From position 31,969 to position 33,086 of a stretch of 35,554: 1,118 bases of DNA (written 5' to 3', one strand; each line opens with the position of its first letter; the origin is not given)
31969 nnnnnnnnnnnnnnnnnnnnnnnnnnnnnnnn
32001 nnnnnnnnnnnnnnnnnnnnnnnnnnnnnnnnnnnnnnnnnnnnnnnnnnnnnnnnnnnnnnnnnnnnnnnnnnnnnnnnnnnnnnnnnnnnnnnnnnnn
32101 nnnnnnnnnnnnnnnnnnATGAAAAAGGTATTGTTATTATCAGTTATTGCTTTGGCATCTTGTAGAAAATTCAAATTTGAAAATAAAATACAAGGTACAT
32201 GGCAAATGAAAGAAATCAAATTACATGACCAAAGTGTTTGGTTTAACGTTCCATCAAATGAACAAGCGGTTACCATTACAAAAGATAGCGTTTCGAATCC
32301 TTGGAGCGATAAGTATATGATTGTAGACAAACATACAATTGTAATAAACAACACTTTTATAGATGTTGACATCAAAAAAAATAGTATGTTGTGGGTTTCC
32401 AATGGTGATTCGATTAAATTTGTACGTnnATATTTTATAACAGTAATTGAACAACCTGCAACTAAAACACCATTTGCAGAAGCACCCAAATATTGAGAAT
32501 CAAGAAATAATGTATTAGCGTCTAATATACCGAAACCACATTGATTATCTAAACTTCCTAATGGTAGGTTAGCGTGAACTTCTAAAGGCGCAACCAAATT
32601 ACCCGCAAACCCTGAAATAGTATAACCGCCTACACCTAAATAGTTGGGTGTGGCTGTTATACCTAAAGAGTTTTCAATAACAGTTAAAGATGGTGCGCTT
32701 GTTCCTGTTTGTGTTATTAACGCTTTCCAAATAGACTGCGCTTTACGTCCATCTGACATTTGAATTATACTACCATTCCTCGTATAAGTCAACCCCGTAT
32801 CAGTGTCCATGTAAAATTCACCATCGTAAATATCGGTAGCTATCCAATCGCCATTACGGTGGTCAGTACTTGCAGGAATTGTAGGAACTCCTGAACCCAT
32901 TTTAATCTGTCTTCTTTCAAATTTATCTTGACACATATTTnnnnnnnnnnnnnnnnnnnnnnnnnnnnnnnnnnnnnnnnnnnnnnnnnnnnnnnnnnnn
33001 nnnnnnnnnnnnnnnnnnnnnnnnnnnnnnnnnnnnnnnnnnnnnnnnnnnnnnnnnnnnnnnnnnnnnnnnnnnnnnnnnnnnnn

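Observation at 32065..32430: Lone opposite-strand lipoprotein gene inserted next to the fibre-tip gene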

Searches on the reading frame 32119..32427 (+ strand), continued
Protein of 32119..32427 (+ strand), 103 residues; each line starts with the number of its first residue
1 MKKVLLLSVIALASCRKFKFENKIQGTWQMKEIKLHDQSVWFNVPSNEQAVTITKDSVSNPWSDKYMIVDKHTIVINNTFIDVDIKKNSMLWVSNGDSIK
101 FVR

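Call 94: find_homologous_proteins(query=A3, max_evalue=0.001)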
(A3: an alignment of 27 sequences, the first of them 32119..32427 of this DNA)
Query A3 (27 sequences) (103 aa, profile of the alignment): 15 proteins with E <= 0.001 among 4169 candidates.
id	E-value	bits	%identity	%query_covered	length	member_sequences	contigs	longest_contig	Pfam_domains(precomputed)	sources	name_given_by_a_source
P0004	6.8e-34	134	57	100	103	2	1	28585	-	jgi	jgi:hypothetical protein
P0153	1.3e-33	133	58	100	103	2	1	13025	-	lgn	-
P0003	1.4e-33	133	59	100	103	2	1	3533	-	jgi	-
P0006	5.6e-33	131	55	100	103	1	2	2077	-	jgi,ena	jgi:hypothetical protein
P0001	5.6e-32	128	98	100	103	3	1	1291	-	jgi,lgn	-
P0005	1.6e-31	127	57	100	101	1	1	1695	-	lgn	-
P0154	2.2e-31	126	54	100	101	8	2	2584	-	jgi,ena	jgi:hypothetical protein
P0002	1.7e-30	123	65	100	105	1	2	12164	-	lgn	-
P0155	2.0e-27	113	49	100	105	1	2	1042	-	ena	-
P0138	3.2e-27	113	28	79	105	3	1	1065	-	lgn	-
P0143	2.2e-24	104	30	74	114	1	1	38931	-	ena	-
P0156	1.7e-22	98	26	71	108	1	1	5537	-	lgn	-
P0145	6.4e-22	96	16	64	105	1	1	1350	-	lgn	-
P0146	6.0e-21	93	26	85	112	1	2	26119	-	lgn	-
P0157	5.8e-4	38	38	44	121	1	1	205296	-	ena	-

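Call 95: find_encoding_contigs(protein=P0143, flank=6000, max_places=1)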
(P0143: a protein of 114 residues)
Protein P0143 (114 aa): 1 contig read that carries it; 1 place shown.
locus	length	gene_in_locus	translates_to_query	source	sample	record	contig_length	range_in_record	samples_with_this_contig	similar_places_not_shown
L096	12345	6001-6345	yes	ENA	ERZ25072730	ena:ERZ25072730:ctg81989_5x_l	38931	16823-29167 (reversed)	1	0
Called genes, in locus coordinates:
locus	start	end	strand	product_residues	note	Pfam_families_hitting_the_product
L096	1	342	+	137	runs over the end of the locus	-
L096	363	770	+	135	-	-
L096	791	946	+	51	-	-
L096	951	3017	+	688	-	PF10145:PhageMin_Tail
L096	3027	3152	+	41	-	-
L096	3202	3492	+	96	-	-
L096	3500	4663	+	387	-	PF26078:Baseplate_J_M (weak)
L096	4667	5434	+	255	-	-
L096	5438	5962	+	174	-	-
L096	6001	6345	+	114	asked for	-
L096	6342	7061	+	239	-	-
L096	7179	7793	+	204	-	-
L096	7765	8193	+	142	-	-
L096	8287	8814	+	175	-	-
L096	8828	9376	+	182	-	PF21929:GpP_4th (weak)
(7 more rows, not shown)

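Call 96: find_encoding_contigs(protein=P0146, flank=6000, max_places=1)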
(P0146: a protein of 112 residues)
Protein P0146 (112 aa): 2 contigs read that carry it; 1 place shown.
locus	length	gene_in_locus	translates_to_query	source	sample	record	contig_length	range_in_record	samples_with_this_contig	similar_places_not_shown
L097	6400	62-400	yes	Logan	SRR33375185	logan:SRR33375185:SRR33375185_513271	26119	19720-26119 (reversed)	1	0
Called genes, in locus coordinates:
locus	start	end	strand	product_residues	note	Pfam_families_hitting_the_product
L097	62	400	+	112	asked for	-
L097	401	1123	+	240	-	-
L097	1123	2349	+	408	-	-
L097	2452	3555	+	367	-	PF22255:Gp44-like_2nd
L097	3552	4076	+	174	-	-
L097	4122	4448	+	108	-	-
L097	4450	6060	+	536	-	PF05136:Phage_portal_2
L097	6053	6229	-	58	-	-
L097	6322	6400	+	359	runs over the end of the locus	PF00574:CLP_protease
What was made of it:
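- Distant members again sit by baseplate/tail-fibre genes (calls 95, 96).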

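Call 97: find_encoding_contigs(protein=P0157, flank=6000, max_places=1)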
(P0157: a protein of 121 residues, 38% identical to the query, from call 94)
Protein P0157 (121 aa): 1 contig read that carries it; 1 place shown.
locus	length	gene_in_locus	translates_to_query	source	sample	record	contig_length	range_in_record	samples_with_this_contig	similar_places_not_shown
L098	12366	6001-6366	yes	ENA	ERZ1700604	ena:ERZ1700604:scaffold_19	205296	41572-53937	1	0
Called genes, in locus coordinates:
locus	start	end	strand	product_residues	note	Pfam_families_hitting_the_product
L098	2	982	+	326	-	-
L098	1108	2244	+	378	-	PF04860:Phage_portal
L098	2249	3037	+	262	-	PF20459:DUF6712 (faint)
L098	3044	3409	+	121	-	-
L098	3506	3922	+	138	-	PF01551:Peptidase_M23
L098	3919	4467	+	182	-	PF20186:DUF6549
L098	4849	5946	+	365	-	-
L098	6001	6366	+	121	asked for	-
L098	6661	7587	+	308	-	PF01757:Acyl_transf_3 (weak)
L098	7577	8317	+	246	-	PF00520:Ion_trans, PF07885:Ion_trans_2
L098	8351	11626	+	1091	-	PF07517:SecA_DEAD, PF01043:SecA_PP_bind, PF21090:P-loop_SecA, PF00271:Helicase_C (faint), PF21090:P-loop_SecA, PF07516:SecA_SW, PF02810:SEC-C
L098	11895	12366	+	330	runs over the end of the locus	PF00535:Glycos_transf_2, PF10111:Glyco_tranf_2_2 (weak), PF13641:Glyco_tranf_2_3, PF13632:Glyco_trans_2_3 (weak)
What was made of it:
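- A weak homologue lies at the edge of a prophage-like block (call 97).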

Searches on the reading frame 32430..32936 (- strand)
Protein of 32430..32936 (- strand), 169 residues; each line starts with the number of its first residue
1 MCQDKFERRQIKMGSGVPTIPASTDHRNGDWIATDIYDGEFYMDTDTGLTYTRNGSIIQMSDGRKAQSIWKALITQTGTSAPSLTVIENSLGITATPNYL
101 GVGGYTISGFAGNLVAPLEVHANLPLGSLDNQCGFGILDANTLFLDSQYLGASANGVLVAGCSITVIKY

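Call 8: search_protein_families(library=pfam, proteins=[window:32430-32936:-], max_evalue=1)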
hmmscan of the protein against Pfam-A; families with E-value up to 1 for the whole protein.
window:32430-32936:- (169 aa): 0 families

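Call 9: search_protein_families(library=phrogs, proteins=[window:32430-32936:-], max_evalue=0.1)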
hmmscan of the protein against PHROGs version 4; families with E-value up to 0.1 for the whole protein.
window:32430-32936:- (169 aa): 0 families

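Call 25: find_homologous_proteins(query=window:32430-32936:-, max_evalue=0.001)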
Query window:32430-32936:- (169 aa): 147 proteins with E <= 0.001 among 215 candidates; the best 120 are listed.
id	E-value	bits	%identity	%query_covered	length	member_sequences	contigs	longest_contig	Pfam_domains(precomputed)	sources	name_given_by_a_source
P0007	2.2e-108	377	100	100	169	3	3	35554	-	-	-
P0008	6.2e-90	317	84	100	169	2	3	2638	-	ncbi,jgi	jgi:hypothetical protein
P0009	1.0e-80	287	77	100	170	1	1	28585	-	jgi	jgi:hypothetical protein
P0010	8.7e-71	255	71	100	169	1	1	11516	-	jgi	-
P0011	2.3e-66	241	64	100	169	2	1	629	-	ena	-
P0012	1.5e-64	235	64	100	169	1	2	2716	-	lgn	-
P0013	8.4e-63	229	62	100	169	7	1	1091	-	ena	-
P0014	3.1e-62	227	65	100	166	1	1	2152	-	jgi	jgi:hypothetical protein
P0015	1.3e-61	225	87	68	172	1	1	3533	-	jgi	-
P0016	2.8e-60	221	62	100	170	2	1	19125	-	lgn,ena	-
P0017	2.3e-57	211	61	100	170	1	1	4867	-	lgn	-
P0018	7.6e-56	207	59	100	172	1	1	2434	-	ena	-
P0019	2.1e-55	205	59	100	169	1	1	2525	-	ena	-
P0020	1.6e-54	202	60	100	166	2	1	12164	-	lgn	-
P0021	1.8e-54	202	61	93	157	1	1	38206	-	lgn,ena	-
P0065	7.6e-31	125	74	50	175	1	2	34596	-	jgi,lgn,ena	jgi:hypothetical protein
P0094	1.7e-26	111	59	57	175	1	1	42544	-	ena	-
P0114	2.6e-23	101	74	37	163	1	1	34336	-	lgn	-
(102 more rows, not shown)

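Call 28: find_related_loci(query=A2, collection=viral_contigs, flank=4000)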
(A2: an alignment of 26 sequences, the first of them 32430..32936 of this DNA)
Query A2 (169 aa) in viral_contigs; peptide patterns used: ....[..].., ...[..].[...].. (x = any residue, [..] = any of these).
198 stretches matched a pattern; 136 encode a relative of the query (tblastn E <= 1e-3); the best 80 are kept; 80 distinct loci.
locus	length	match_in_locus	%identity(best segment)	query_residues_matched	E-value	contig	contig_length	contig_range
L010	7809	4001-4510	77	1-169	8e-87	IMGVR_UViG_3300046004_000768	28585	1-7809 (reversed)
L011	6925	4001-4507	71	1-169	1e-76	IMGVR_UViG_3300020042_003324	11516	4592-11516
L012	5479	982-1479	53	1-169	7e-52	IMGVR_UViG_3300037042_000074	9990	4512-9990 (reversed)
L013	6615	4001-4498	53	1-169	4e-52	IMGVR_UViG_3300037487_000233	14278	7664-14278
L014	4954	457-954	53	1-169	4e-52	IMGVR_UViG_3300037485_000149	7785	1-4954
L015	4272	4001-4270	83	1-90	1e-47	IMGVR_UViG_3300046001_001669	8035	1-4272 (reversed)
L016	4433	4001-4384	54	1-125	3e-38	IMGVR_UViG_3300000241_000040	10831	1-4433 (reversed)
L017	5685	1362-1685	58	1-108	4e-36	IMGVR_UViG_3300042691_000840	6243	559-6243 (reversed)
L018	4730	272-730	45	4-158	5e-36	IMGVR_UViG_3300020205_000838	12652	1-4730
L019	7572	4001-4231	78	1-78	1e-35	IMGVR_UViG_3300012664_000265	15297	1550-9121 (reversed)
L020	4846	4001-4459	44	4-158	3e-35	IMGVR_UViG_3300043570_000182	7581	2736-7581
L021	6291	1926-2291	50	4-126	8e-35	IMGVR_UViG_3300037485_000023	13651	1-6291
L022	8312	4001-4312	61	4-108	8e-35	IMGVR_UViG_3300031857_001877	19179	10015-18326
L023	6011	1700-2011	60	4-108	9e-35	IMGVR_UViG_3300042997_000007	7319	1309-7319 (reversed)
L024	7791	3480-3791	61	4-108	8e-35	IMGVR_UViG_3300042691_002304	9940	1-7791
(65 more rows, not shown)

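Call 40: search_dna_similar(query=window:32430-32936:-, collection=phages, mode=protein, max_evalue=0.01, max_rows=15)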
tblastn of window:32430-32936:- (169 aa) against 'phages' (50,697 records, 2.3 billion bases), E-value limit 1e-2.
No match.

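Call 56: predict_structure(alignment_id=A2)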
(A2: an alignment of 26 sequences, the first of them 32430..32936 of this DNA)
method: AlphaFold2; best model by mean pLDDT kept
length: 169 residues; sequences in the alignment: 26
mean_pLDDT: 83.3   pTM: 0.68
mean pLDDT of the five models: 83.3, 82.4, 79.3, 77.0, 75.7
residues with pLDDT >= 90: 81; 70-90: 63; 50-70: 14; < 50: 11
segments of 3 or more residues with pLDDT < 50: 1-9
pLDDT, mean of each block of 10 residues (from residue 1): 42 75 56 71 80 82 83 94 95 94 96 93 83 93 95 91 93
secondary structure, 60 per line:
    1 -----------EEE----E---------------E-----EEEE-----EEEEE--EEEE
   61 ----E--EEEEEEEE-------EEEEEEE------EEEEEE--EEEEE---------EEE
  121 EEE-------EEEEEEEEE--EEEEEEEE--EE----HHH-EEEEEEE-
elements in order: E12-14 E41-44 E50-54 E57-60 E68-75 E83-89 E96-101 E104-108 E118-123 E131-139 E142-149 E162-168

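Call 60: fold_search(model_id=the predicted structure, library=pdb)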
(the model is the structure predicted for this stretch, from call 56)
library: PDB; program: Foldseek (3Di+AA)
matches with E <= 10: 560; with E <= 0.001: 0
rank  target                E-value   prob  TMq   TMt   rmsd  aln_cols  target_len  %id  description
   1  2yfn                  9.0e-02  0.14  0.16  0.06  16.9       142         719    8  galactosidase domain of alpha-galactosidase-sucrose kinase, AgaSK (released 2011-09-28)
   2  7eea_A                1.4e-01  0.28  0.28  0.09  18.3       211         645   10  Cyanophage Pam1 tailspike receptor-binding domain (released 2021-10-20)
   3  8k7v_A                1.8e-01  0.05  0.13  0.04  18.1       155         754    7  the alpha-galactosidase 5 with inhibitor ABP2 (released 2024-07-31)
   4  2ylk_A                2.2e-01  0.13  0.20  0.22  12.7       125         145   17  Carbohydrate-binding module CBM3b from the cellulosomal cellobiohydrolase 9A from Clostridium thermocellum (released 2012-04-25)
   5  6ct8                  2.4e-01  0.16  0.26  0.19  18.6       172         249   16  Selenomethionine structure of N-truncated R2-type pyocin tail fiber at 2.6 angstrom resolution (released 2019-02-20)
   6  3zqx                  2.4e-01  0.11  0.19  0.21  13.2       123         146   18  Carbohydrate-binding module CBM3b from the cellulosomal cellobiohydrolase 9A from Clostridium thermocellum (released 2012-04-25)
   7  7eea_B                2.8e-01  0.77  0.27  0.08   4.5        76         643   13  Cyanophage Pam1 tailspike receptor-binding domain (released 2021-10-20)
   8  4c8x_A                3.2e-01  0.10  0.19  0.21  13.5       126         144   17  Crystal structure of carbohydrate-binding module CBM3b mutant (Y56S) from the cellulosomal cellobiohydrolase 9A from C (released 2013-10-09)
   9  6xx1_D                3.5e-01  0.07  0.15  0.17  15.2       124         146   12  The unique CBM3-Clocl_1192 of Hungateiclostridium clariflavum (released 2020-05-06)
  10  6cxb                  4.2e-01  0.16  0.21  0.27  10.1       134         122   13  Structure of N-truncated R1-type pyocin tail fiber at 1.7 angstrom resolution (released 2019-02-20)
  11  6cl5_A                4.2e-01  0.12  0.19  0.11  10.6       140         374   11  Structure of P. aeruginosa R1 pyocin fiber PALES_06171 comprising C-terminal residues 323-701 (released 2018-06-27)
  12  6cl6_A                4.2e-01  0.08  0.20  0.12  18.6       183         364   12  Structure of P. aeruginosa R2 pyocin fiber PA0620 comprising C-terminal residues 323-691 (released 2018-06-27)
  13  2o4e_MODEL_1_A        4.2e-01  0.03  0.11  0.11  18.8       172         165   10  The solution structure of a protein-protein interaction module from a family 84 glycoside hydrolase of Clostri (released 2007-11-06)
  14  9nk2                  4.4e-01  0.08  0.15  0.17  15.1       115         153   10  Prenylated-FMN maturase PhdC from Mycolicibacterium fortuitum bound to prenylated flavin mononucleotide (released 2026-02-18)
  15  4m9p                  4.7e-01  0.09  0.20  0.13  18.9       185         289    8  Crystal structure of the human filamin A Ig-like domains 3-5 (released 2014-02-05)
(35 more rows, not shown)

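Call 67: find_encoding_contigs(protein=P0094, flank=3000, max_places=1)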
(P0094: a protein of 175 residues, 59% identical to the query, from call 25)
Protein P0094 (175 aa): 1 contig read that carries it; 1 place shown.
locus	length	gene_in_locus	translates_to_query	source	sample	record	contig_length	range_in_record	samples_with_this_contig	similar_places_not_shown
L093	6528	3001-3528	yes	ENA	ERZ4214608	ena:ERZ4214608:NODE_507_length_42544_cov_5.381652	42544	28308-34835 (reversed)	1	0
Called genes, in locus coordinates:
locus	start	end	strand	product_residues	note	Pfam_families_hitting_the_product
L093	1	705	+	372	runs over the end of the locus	-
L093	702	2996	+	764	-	-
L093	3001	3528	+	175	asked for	-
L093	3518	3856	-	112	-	-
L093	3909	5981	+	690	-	-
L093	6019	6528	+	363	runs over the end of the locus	PF14550:Peptidase_S78_2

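Call 68: find_encoding_contigs(protein=P0114, flank=3000, max_places=1)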
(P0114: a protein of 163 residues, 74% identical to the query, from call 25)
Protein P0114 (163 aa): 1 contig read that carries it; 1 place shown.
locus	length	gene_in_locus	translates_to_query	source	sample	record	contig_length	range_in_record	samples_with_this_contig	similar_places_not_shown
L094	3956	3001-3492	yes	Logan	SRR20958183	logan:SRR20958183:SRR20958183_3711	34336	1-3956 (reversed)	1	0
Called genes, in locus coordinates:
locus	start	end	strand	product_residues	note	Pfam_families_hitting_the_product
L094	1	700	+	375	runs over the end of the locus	-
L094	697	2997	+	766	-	-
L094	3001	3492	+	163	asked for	-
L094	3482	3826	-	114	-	-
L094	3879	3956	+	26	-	?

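Call 69: find_encoding_contigs(protein=P0065, flank=3000, max_places=1)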
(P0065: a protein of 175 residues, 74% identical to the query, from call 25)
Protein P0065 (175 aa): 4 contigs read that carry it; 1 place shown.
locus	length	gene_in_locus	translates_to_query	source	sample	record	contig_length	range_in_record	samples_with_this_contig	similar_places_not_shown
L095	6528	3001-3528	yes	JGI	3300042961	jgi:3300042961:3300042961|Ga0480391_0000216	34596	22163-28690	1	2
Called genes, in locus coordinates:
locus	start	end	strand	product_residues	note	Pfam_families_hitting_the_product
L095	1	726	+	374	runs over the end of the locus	-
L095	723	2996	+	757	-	-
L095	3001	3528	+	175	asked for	-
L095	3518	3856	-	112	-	-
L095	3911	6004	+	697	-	-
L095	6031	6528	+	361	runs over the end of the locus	PF14550:Peptidase_S78_2 (weak)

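Call 86: find_related_loci(query=A2, collection=genome_contigs, flank=6000)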
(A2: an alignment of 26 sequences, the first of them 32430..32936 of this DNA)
Query A2 (169 aa) in genome_contigs; peptide patterns used: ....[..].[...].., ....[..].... (x = any residue, [..] = any of these).
53 stretches matched a pattern, but none encodes a relative of the query by tblastn (E <= 1e-3).

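Call 90: search_solved_structures(query=A2, max_evalue=1)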
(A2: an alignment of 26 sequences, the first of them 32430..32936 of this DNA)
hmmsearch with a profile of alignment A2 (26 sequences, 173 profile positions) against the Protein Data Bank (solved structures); distinct sequences matched with E-value up to 1: 0.

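Call 91: search_protein_families(library=ncbifam, proteins=[window:32430-32936:-], max_evalue=1)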
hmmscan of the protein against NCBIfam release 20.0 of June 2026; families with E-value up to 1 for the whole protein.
window:32430-32936:- (169 aa): 0 families
